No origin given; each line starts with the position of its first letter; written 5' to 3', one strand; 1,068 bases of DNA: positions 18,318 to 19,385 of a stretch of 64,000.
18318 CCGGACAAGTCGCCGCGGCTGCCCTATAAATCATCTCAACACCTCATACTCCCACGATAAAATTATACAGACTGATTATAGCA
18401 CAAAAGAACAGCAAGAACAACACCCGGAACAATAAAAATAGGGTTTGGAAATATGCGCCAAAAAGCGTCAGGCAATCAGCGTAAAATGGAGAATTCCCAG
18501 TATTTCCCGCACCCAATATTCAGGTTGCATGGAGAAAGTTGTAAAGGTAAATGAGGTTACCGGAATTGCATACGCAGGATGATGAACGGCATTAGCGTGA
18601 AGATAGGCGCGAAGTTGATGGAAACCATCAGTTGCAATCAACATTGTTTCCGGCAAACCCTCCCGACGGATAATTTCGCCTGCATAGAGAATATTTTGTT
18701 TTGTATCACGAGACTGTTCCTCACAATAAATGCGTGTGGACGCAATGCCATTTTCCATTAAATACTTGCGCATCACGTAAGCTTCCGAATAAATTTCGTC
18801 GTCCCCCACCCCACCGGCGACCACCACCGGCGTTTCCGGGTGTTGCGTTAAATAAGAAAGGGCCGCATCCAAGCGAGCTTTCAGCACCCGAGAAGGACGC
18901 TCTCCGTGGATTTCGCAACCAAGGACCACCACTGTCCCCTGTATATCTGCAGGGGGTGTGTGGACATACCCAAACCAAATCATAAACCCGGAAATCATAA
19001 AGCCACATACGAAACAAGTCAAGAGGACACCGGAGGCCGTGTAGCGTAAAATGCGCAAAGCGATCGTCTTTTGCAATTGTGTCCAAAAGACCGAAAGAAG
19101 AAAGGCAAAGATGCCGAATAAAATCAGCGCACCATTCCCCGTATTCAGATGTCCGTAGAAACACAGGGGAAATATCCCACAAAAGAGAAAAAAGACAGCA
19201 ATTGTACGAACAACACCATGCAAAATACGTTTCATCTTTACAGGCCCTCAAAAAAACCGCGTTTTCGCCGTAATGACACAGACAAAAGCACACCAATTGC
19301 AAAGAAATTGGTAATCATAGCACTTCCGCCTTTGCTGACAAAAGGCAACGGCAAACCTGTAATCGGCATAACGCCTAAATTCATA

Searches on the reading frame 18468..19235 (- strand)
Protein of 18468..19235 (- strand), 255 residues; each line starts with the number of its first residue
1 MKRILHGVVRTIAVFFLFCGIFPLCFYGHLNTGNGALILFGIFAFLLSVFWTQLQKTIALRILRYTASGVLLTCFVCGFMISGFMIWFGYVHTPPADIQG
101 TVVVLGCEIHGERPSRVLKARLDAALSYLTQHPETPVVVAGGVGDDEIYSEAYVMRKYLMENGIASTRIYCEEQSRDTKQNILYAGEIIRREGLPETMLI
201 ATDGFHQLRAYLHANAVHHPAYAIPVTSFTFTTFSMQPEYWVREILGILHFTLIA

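Call 29: find_encoding_contigs(protein=window:18468-19235:-, flank=10000, max_places=1)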
Protein window:18468-19235:- (255 aa): 7 contigs read that carry it; 1 place shown.
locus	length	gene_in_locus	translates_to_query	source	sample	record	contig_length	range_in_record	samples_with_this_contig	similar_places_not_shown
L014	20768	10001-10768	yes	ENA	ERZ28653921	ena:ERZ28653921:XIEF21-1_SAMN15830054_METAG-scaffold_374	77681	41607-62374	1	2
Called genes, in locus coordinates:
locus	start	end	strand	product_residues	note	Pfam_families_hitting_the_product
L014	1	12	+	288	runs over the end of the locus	PF02645:DegV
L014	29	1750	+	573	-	PF02734:Dak2, PF21645:FakA-like_M, PF13684:FakA-like_C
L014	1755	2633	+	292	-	PF01261:AP_endonuc_2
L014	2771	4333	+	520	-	PF07497:Rho_RNA_bind, PF00006:ATP-synt_ab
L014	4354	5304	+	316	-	PF06574:FAD_syn, PF01687:Flavokinase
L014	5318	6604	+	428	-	PF05193:Peptidase_M16_C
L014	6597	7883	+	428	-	PF00675:Peptidase_M16, PF05193:Peptidase_M16_C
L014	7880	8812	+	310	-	PF01790:LGT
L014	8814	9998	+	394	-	PF01098:FTSW_RODA_SPOVE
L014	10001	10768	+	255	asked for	PF02698:DUF218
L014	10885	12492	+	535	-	PF13672:PP2C_2 (weak), PF04886:PT (weak)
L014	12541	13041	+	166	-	PF01257:2Fe-2S_thioredx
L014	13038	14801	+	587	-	PF01512:Complex1_51K, PF10589:NADH_4Fe-4S, PF00037:Fer4 (weak), PF12837:Fer4_6 (weak), PF13237:Fer4_10, PF12838:Fer4_7 (weak), PF13187:Fer4_9 (weak), PF00037:Fer4 (weak), +3 more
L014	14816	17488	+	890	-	PF13510:Fer2_4, PF14691:Fer4_20, PF00890:FAD_binding_2 (weak), PF03486:HI0933_like (weak), PF07992:Pyr_redox_2, PF12831:FAD_oxidored (weak), PF13450:NAD_binding_8, PF14697:Fer4_21, +6 more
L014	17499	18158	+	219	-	-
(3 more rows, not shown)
